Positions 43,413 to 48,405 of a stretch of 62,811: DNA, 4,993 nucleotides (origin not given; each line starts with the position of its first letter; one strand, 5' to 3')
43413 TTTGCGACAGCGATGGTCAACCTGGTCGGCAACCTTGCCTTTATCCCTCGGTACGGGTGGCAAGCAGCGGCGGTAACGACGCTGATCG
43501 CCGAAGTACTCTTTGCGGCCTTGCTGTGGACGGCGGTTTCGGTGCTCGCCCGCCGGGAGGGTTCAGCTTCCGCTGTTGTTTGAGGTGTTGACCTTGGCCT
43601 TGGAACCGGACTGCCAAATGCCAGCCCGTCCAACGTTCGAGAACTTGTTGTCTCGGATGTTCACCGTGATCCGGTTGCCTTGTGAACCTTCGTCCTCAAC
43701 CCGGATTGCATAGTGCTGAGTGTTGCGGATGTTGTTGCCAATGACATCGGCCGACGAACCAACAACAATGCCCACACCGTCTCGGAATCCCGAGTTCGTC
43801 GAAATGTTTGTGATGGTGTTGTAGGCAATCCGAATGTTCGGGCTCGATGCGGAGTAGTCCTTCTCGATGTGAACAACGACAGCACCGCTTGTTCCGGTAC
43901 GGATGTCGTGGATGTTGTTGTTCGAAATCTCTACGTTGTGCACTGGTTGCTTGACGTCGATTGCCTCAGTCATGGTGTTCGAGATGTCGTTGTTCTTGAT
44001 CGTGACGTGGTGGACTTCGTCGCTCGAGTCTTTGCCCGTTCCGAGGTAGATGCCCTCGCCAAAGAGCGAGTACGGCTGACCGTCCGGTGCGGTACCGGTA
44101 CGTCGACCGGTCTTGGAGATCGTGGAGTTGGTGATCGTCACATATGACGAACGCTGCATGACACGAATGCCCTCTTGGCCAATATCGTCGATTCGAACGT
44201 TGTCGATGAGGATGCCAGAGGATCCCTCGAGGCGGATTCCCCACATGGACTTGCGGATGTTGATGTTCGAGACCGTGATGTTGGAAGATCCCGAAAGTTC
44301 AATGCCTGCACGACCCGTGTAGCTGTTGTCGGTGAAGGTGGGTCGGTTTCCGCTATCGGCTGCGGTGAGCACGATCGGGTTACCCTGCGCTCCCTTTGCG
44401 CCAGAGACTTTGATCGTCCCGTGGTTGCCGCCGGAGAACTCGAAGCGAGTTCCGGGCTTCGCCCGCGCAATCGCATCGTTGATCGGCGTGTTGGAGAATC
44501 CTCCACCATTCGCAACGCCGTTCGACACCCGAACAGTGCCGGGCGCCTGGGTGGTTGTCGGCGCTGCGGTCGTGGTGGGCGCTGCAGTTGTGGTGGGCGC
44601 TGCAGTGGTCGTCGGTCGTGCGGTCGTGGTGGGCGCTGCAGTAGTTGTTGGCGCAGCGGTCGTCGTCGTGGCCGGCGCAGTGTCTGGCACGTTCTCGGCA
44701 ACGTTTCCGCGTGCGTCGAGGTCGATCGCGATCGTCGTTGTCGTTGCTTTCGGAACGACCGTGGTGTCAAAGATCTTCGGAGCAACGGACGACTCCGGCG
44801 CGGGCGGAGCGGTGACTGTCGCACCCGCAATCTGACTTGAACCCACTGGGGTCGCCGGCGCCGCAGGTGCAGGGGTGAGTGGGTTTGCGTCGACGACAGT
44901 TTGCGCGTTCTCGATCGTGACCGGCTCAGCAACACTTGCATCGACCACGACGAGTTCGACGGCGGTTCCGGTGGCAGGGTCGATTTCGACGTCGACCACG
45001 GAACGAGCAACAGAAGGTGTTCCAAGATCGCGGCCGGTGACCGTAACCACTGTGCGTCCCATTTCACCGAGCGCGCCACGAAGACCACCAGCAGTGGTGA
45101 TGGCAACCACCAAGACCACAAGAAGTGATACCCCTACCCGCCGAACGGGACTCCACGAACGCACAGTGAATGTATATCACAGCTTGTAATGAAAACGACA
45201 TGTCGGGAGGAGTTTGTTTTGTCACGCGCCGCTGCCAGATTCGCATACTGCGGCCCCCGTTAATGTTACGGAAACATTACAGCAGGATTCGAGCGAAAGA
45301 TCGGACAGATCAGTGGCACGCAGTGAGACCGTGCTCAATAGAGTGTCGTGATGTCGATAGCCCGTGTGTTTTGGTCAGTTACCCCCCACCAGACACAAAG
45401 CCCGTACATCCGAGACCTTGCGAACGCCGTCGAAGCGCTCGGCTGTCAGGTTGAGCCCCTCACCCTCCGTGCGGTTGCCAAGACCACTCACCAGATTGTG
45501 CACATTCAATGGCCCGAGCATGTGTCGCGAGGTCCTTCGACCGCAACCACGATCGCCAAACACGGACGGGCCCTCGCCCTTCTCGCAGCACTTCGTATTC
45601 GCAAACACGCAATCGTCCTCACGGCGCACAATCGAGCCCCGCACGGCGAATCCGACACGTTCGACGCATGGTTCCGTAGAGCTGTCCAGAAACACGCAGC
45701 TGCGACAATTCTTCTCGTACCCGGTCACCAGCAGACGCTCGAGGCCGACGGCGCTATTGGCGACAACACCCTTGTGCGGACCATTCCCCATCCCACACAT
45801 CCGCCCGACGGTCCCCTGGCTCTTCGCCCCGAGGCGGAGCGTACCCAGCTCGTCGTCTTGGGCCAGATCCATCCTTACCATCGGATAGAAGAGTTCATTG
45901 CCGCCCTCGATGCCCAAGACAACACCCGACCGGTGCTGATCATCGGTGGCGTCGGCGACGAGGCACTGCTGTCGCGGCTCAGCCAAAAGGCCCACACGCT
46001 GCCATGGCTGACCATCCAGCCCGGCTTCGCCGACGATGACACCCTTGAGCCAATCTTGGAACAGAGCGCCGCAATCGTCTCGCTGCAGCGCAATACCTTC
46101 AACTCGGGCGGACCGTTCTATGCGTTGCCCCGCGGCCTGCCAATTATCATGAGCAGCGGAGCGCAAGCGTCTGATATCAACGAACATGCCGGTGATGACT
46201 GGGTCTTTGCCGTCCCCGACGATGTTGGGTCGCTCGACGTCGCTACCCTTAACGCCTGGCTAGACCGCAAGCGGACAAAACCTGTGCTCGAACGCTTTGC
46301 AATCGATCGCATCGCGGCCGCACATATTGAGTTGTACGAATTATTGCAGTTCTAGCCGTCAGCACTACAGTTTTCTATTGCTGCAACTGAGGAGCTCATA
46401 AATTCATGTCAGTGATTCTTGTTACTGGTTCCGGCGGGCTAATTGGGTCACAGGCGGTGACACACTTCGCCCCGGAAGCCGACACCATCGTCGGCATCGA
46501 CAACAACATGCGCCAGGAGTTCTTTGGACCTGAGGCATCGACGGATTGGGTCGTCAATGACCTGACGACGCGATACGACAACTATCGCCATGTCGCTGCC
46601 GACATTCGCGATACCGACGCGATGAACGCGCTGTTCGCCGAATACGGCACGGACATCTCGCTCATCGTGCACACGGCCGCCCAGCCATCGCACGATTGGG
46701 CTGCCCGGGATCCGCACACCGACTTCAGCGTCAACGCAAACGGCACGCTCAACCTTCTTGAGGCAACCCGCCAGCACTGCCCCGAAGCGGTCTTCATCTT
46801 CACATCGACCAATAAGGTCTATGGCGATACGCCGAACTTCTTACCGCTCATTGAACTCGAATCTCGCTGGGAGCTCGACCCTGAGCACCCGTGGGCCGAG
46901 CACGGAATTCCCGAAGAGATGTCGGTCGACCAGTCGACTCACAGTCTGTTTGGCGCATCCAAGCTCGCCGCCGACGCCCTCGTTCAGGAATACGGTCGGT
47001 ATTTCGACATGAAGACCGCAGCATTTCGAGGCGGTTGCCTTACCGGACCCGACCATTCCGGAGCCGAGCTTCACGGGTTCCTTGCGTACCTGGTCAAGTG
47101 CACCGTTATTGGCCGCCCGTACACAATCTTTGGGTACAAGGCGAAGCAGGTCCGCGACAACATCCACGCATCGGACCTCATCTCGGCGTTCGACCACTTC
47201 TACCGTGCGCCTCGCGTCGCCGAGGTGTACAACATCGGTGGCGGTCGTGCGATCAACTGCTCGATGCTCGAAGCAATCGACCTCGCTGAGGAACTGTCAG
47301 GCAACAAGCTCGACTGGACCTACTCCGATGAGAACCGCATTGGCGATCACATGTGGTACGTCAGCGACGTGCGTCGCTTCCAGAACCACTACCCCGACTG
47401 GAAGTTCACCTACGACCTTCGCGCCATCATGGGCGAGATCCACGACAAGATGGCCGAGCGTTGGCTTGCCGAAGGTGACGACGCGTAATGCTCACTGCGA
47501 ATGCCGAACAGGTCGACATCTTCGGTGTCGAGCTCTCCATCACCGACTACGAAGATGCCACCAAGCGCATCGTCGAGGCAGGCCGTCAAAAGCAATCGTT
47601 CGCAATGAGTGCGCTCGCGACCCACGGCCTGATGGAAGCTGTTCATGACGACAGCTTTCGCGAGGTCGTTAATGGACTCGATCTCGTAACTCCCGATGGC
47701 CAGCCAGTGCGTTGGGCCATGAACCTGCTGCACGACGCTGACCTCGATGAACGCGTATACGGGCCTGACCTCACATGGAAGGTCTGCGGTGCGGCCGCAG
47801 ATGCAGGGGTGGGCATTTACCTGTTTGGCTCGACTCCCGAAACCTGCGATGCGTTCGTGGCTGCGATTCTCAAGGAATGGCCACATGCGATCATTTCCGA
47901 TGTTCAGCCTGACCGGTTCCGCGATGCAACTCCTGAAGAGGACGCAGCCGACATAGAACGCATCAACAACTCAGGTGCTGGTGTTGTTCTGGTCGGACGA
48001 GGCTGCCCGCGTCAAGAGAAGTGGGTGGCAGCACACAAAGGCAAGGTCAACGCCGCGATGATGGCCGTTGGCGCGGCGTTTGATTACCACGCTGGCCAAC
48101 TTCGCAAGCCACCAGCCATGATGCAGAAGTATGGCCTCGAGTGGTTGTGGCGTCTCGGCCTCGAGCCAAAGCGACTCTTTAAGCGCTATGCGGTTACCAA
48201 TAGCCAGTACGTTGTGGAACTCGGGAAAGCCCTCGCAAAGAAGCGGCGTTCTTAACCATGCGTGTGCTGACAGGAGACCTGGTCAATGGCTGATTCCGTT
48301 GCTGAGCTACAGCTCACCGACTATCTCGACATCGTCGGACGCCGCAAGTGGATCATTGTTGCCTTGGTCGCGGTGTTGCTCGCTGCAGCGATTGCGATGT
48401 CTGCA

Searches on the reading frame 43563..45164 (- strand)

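Call 53: search_protein_families(library=pfam, proteins=[window:43563-45164:-], max_evalue=0.0001)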
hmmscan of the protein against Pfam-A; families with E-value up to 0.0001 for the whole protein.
window:43563-45164:- (533 aa): 2 families
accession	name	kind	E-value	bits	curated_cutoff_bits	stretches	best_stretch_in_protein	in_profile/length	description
PF13229.12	Beta_helix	-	5.3e-20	72.1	25.9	2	268-353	30-114/158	Right handed beta helix region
PF05048.19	NosD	-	5.5e-09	36.2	23.6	1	278-453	31-172/212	Periplasmic copper-binding protein (NosD)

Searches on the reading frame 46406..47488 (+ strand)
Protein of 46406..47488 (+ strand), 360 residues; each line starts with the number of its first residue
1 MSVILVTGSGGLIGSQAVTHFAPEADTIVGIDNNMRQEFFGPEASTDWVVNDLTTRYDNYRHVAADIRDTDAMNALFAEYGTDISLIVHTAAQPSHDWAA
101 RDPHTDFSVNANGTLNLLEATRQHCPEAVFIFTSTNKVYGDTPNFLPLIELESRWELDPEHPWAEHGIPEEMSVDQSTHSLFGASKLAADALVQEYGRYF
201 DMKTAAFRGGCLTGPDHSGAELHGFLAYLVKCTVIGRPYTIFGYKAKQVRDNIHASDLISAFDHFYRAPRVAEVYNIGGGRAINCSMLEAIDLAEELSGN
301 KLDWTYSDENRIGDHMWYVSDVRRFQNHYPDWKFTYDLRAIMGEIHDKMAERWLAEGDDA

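Call 53: search_protein_families(library=pfam, proteins=[window:46406-47488:+], max_evalue=0.0001)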
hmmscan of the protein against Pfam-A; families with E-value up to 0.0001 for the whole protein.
window:46406-47488:+ (360 aa): 6 families
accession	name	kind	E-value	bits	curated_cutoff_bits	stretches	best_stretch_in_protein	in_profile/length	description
PF01370.27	Epimerase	-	9.7e-35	120.5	20.9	1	4-278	1-240/240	NAD dependent epimerase/dehydratase family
PF16363.11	GDP_Man_Dehyd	-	5e-23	82.5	27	1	5-313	1-281/332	GDP-mannose 4,6 dehydratase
PF04321.23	RmlD_sub_bind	-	3.1e-09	36.8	27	1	4-142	3-108/287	RmlD substrate binding domain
PF02719.21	Polysacc_synt_2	-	3.3e-09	36.8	20.2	1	4-138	1-131/293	Polysaccharide biosynthesis protein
PF01073.25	3Beta_HSD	-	5.7e-08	32.6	22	1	5-143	1-124/280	3-beta hydroxysteroid dehydrogenase/isomerase family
PF07993.18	NAD_binding_4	-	1.1e-06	28.4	20.1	1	61-219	64-214/258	Male sterility protein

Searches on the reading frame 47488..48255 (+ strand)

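Call 54: search_protein_families(library=pfam, proteins=[window:47488-48255:+], max_evalue=0.0001)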
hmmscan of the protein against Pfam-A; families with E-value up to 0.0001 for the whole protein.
window:47488-48255:+ (255 aa): 1 family
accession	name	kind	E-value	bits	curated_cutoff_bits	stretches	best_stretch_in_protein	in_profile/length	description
PF03808.19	Glyco_tran_WecG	-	4e-53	180.1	27.4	1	65-234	2-168/168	Glycosyl transferase WecG/TagA/CpsF family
